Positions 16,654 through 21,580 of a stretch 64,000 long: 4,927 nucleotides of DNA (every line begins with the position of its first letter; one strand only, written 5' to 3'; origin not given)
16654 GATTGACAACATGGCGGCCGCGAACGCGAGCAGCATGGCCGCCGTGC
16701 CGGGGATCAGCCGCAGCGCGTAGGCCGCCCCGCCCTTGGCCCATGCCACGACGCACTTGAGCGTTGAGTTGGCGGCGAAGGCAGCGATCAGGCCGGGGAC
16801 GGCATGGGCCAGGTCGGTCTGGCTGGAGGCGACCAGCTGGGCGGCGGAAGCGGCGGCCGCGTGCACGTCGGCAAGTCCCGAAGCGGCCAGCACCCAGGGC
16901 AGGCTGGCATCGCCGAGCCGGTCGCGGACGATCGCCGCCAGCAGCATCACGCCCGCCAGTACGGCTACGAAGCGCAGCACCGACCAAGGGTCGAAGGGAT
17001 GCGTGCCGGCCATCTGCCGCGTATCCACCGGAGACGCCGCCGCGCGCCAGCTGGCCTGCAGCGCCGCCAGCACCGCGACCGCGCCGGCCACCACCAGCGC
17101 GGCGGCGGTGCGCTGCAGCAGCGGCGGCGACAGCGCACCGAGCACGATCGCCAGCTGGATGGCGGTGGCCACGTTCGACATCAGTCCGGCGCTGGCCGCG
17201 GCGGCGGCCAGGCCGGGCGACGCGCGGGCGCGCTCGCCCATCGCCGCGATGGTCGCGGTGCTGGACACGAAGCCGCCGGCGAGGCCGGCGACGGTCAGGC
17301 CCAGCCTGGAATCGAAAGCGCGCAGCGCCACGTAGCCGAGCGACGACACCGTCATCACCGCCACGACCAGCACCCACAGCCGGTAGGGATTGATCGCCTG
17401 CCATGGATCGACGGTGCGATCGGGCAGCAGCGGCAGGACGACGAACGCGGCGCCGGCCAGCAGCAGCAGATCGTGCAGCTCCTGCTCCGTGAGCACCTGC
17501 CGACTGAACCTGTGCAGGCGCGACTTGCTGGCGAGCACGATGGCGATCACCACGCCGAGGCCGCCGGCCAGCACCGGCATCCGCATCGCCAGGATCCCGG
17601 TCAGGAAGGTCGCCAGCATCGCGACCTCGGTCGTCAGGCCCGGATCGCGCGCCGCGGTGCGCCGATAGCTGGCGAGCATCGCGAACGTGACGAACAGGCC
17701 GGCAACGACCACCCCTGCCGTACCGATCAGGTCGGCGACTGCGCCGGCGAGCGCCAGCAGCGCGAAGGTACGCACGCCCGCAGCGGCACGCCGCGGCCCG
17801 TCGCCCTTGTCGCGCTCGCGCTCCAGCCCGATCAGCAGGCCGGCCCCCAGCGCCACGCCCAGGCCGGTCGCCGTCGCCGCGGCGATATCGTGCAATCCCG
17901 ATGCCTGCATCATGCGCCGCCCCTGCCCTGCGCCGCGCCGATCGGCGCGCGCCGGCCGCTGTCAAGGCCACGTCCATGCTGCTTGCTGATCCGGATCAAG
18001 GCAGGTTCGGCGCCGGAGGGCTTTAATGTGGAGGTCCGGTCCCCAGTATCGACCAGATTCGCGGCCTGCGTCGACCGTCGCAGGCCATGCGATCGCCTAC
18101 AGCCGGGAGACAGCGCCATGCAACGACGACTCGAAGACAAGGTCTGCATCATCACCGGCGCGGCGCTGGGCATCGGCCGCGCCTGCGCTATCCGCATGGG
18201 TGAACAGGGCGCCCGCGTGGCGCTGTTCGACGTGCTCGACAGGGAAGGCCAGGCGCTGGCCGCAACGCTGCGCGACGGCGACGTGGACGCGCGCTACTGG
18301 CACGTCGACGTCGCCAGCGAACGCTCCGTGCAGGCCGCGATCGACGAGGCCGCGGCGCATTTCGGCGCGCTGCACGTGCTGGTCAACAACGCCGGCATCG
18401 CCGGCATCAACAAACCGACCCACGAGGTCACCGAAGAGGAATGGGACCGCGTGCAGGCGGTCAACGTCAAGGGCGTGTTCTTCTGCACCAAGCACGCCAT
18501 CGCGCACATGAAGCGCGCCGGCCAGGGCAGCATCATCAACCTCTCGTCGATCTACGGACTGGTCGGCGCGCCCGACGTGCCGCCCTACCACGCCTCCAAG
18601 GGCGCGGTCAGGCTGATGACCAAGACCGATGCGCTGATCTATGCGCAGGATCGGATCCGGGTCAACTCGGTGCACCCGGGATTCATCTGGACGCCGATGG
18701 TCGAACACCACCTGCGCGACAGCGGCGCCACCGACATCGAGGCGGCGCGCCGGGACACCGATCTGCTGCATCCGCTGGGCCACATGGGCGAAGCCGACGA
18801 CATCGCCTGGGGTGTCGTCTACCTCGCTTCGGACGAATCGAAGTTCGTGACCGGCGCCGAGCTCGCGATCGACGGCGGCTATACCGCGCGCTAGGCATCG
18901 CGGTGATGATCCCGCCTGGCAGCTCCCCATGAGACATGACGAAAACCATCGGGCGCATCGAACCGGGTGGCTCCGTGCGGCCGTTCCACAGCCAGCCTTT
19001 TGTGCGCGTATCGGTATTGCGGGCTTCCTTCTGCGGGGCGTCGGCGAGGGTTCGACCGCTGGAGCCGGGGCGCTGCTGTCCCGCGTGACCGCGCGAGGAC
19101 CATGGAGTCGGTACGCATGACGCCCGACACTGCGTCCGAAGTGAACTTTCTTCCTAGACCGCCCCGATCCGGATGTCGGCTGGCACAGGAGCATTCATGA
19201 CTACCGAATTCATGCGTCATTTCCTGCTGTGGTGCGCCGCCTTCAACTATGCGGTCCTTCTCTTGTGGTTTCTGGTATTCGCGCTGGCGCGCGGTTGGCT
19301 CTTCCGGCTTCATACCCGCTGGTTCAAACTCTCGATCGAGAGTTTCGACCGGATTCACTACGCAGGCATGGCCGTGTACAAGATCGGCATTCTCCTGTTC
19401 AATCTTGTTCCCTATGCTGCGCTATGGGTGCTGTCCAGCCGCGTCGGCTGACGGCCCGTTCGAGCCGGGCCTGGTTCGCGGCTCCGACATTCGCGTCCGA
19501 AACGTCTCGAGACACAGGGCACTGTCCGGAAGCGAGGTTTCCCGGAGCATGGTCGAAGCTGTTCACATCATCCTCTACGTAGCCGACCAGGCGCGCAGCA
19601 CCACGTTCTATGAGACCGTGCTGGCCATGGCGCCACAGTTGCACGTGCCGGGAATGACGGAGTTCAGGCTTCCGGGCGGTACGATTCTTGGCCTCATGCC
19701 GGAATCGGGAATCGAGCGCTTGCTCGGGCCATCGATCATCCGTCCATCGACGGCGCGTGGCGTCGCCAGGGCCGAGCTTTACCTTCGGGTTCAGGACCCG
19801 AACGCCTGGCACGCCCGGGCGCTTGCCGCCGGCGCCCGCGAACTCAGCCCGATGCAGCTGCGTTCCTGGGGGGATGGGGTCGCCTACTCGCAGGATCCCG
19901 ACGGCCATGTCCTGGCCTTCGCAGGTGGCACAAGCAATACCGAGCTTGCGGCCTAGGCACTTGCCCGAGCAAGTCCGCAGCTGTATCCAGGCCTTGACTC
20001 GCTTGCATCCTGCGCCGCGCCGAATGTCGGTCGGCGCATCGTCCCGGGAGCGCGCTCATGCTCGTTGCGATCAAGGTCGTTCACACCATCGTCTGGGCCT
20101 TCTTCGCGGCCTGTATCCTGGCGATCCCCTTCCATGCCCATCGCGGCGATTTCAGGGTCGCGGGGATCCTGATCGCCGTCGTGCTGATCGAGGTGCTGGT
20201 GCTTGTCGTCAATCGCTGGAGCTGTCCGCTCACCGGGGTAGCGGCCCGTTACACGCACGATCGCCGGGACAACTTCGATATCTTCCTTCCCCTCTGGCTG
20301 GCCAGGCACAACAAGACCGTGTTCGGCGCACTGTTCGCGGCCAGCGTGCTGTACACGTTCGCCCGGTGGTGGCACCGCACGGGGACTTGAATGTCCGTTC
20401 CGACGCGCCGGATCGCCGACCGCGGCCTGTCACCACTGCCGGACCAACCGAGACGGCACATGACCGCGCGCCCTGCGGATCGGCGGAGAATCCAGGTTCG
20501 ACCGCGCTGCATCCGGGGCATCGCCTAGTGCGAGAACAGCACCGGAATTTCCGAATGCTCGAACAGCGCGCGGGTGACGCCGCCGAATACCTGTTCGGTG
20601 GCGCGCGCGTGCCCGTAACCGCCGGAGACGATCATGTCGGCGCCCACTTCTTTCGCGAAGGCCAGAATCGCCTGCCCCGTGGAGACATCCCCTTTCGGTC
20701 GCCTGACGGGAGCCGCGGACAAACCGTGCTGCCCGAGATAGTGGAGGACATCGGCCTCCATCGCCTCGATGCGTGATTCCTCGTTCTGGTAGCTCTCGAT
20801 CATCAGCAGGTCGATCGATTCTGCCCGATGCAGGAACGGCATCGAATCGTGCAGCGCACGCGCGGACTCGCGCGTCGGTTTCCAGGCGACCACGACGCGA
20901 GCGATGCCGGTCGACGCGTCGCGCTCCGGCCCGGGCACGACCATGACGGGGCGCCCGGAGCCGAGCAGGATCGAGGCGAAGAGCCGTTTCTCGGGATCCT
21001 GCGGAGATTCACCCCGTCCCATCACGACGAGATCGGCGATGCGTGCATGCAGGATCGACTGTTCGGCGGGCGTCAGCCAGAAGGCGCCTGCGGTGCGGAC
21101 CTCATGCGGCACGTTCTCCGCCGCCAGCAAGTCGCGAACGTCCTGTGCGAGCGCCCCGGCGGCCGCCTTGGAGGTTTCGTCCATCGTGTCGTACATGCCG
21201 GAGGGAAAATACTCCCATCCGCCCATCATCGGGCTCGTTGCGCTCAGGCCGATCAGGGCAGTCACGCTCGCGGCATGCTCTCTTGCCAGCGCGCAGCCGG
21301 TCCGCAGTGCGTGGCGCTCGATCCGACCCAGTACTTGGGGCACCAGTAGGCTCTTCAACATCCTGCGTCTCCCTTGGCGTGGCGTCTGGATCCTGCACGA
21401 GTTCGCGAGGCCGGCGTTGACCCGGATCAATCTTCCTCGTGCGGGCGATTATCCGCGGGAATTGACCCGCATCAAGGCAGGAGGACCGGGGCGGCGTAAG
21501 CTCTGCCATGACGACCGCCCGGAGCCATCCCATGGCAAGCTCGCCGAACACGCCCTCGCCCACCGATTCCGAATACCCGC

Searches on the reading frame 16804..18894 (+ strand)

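Call 15: search_protein_families(library=pfam, proteins=[window:16804-18894:+], max_evalue=0.0001)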
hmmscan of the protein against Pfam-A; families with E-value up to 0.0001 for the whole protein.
window:16804-18894:+ (696 aa): 4 families
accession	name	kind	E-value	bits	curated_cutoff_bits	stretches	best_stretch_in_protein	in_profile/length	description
PF13561.12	adh_short_C2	-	2.7e-63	214.2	27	1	452-694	1-236/236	Enoyl-(Acyl carrier protein) reductase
PF00106.31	adh_short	-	1.3e-55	188.3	26.6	1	446-635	1-189/195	short chain dehydrogenase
PF08659.16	KR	-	1.4e-11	45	22.6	1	448-598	3-152/180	KR domain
PF23441.1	SDR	-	6.2e-06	26.2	27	1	506-692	73-254/258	SDR-like rossmann domain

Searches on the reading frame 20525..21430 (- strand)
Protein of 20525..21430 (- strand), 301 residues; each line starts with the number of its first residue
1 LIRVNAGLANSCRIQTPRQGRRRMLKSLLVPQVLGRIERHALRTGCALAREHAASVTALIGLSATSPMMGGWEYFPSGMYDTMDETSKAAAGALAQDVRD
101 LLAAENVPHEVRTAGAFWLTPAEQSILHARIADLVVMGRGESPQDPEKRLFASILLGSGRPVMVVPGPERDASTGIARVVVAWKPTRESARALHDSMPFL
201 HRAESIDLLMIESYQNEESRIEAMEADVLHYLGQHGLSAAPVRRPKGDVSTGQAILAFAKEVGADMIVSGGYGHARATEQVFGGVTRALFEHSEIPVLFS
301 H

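Call 15: search_protein_families(library=pfam, proteins=[window:20525-21430:-], max_evalue=0.0001)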
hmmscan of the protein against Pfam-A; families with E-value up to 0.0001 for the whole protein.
window:20525-21430:- (301 aa): 1 family
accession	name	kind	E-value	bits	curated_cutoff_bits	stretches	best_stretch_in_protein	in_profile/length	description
PF00582.32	Usp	-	2.5e-11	44.7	24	1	231-298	71-138/141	Universal stress protein family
